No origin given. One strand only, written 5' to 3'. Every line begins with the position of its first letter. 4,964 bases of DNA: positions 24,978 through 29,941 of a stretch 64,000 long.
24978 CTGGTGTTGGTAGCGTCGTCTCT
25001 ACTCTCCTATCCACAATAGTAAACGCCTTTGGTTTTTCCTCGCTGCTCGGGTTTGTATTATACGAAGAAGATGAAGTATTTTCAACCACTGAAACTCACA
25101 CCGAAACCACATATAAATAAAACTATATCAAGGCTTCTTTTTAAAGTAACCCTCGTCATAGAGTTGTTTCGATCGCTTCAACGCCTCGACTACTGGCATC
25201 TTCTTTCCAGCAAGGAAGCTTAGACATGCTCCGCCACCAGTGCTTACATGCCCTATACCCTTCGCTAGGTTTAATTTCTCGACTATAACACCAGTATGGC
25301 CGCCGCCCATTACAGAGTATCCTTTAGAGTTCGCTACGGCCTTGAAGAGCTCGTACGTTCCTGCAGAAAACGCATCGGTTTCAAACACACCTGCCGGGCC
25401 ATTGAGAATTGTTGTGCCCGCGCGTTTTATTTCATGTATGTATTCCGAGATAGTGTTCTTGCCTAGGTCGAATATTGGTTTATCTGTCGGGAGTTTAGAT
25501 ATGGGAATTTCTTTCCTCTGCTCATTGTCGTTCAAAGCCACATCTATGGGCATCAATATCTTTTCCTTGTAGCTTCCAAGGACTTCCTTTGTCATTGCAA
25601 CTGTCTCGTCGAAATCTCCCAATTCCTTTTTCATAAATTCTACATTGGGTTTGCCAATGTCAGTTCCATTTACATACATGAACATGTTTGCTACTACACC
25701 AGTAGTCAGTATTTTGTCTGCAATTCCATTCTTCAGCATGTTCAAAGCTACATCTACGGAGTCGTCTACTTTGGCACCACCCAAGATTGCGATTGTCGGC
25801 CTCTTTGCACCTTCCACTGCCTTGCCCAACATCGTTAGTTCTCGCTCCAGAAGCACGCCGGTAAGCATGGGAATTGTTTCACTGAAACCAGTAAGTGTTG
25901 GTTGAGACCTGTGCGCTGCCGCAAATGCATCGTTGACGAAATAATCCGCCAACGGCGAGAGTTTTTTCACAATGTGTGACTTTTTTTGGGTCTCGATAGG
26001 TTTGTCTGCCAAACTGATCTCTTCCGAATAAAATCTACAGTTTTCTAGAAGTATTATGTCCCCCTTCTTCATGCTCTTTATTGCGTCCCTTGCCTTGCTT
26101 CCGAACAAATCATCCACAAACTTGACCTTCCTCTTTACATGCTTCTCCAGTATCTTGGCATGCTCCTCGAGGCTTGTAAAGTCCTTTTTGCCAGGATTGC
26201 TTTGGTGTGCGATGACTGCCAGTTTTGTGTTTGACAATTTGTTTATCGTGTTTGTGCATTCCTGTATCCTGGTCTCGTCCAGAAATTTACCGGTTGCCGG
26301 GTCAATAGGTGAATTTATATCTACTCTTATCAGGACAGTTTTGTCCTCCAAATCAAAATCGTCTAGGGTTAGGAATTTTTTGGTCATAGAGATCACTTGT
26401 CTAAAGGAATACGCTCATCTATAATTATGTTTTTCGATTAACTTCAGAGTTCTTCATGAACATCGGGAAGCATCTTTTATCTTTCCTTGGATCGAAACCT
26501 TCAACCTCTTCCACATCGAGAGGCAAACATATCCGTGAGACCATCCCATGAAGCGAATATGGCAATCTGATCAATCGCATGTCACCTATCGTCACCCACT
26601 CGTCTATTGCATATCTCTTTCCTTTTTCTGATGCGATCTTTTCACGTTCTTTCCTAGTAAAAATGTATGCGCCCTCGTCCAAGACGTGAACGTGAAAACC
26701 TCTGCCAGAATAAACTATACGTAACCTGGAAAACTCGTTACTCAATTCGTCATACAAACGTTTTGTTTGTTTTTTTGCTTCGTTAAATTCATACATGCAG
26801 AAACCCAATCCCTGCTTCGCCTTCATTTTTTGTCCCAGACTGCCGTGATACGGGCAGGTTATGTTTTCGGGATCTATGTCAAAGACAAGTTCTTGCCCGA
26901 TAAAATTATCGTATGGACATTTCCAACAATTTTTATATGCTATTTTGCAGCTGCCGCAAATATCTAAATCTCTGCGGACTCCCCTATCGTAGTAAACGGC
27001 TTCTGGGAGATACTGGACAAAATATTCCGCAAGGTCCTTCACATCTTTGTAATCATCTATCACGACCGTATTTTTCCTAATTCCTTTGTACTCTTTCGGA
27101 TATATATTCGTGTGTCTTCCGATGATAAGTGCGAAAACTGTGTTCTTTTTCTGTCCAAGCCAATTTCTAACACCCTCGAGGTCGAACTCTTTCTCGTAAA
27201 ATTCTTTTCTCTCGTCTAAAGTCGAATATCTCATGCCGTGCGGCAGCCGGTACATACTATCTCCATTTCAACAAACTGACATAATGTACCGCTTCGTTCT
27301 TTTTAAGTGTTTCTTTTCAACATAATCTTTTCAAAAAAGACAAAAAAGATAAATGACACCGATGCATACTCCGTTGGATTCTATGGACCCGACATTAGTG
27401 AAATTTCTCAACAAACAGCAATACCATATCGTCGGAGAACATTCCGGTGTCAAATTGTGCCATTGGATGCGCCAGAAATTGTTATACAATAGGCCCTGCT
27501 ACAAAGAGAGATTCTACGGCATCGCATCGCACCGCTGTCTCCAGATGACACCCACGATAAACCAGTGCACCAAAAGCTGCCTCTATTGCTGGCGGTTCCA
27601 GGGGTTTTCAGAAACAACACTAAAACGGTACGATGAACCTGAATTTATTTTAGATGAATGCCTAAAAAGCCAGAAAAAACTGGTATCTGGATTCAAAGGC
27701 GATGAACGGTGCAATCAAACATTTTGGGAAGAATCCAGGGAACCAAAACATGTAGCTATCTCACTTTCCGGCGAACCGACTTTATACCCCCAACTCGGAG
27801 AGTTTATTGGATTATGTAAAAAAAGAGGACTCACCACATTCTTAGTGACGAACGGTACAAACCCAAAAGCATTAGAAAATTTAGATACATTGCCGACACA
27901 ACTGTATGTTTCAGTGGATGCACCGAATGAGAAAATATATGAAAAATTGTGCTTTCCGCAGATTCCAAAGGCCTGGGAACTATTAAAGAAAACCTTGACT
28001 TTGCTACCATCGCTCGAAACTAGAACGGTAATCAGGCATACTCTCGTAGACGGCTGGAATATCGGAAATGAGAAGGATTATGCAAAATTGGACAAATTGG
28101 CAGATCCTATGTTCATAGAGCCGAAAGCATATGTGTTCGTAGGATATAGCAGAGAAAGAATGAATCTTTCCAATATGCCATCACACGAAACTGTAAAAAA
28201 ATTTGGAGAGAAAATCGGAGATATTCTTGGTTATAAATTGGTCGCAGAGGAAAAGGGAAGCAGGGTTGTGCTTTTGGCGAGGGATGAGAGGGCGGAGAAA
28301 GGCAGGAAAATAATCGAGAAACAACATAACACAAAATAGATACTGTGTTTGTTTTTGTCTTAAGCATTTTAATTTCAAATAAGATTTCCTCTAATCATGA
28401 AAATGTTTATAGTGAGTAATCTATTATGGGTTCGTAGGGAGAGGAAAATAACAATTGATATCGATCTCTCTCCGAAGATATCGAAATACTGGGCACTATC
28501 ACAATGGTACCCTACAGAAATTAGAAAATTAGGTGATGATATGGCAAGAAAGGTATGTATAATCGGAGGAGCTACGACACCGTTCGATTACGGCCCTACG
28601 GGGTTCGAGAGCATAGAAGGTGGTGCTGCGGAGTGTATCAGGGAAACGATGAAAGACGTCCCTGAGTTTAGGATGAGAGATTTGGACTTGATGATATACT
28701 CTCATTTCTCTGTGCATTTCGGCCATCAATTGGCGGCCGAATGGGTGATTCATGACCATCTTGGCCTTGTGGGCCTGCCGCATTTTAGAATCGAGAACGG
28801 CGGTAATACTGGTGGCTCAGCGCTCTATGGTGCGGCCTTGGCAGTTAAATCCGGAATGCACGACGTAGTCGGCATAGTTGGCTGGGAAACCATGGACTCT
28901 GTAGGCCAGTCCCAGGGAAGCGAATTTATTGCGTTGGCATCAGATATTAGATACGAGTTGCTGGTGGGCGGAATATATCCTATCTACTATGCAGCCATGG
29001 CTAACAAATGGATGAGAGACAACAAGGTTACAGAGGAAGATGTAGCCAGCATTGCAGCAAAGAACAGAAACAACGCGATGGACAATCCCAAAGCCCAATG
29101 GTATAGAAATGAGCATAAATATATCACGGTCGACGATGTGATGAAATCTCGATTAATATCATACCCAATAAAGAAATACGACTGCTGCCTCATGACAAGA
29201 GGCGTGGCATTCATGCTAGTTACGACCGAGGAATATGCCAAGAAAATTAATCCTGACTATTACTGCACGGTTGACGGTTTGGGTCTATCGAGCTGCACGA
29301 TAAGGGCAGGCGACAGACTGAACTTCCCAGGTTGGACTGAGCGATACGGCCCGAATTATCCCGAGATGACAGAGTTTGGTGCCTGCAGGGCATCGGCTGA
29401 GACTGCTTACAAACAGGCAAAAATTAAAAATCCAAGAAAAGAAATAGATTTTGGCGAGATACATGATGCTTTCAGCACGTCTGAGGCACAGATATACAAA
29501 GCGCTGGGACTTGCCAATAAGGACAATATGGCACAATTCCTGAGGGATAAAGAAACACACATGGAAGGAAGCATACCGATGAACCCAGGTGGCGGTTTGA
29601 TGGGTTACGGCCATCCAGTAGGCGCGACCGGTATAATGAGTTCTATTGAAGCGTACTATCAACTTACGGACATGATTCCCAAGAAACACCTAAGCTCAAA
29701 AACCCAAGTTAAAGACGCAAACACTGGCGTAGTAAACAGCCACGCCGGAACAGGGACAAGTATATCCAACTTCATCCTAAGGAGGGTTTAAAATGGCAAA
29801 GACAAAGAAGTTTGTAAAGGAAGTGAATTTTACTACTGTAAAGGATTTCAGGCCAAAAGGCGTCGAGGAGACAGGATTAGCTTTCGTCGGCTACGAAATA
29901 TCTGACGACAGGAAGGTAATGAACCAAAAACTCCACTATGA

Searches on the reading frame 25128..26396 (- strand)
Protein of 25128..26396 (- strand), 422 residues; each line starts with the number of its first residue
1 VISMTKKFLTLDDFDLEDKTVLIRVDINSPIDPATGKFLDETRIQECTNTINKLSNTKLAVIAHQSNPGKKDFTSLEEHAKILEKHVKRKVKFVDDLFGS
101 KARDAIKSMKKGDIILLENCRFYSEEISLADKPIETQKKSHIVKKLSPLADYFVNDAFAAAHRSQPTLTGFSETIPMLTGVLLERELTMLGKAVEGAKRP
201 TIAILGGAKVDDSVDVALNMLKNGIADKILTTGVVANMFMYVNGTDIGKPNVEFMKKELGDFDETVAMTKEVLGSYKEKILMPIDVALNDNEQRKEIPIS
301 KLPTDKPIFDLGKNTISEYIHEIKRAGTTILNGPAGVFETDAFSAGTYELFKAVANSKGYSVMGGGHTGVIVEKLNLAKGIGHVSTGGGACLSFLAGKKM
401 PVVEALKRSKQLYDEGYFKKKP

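Call 69: search_protein_families(library=pfam, proteins=[window:25128-26396:-], max_evalue=0.00001)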
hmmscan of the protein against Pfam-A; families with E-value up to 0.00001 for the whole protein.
window:25128-26396:- (422 aa): 1 family
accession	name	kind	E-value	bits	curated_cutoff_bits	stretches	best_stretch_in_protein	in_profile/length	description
PF00162.24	PGK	-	8.2e-117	390.8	27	1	11-398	1-379/379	Phosphoglycerate kinase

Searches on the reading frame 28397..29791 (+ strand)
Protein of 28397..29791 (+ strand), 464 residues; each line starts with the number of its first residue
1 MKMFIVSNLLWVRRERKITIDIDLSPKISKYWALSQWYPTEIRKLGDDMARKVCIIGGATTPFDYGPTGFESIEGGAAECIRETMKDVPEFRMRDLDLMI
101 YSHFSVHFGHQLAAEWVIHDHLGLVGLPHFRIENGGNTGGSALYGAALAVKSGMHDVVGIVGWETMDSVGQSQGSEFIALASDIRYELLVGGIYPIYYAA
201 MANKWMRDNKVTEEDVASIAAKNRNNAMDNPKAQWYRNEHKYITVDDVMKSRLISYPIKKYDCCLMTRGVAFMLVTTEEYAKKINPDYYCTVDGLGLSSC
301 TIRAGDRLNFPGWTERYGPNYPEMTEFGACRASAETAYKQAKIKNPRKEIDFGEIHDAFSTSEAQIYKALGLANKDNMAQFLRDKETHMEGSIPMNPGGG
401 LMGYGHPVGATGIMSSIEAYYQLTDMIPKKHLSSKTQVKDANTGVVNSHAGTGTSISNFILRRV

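Call 69: search_protein_families(library=pfam, proteins=[window:28397-29791:+], max_evalue=0.00001)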
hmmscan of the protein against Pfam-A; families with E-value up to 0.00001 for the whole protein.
window:28397-29791:+ (464 aa): 2 families
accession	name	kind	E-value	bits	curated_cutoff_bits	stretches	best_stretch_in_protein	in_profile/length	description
PF22691.2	Thiolase_C_1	-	2.1e-26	92.8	28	1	322-462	13-143/144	Thiolase C-terminal domain-like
PF00108.29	Thiolase_N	-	1.2e-07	31.8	26.4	1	53-240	1-197/260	Thiolase, N-terminal domain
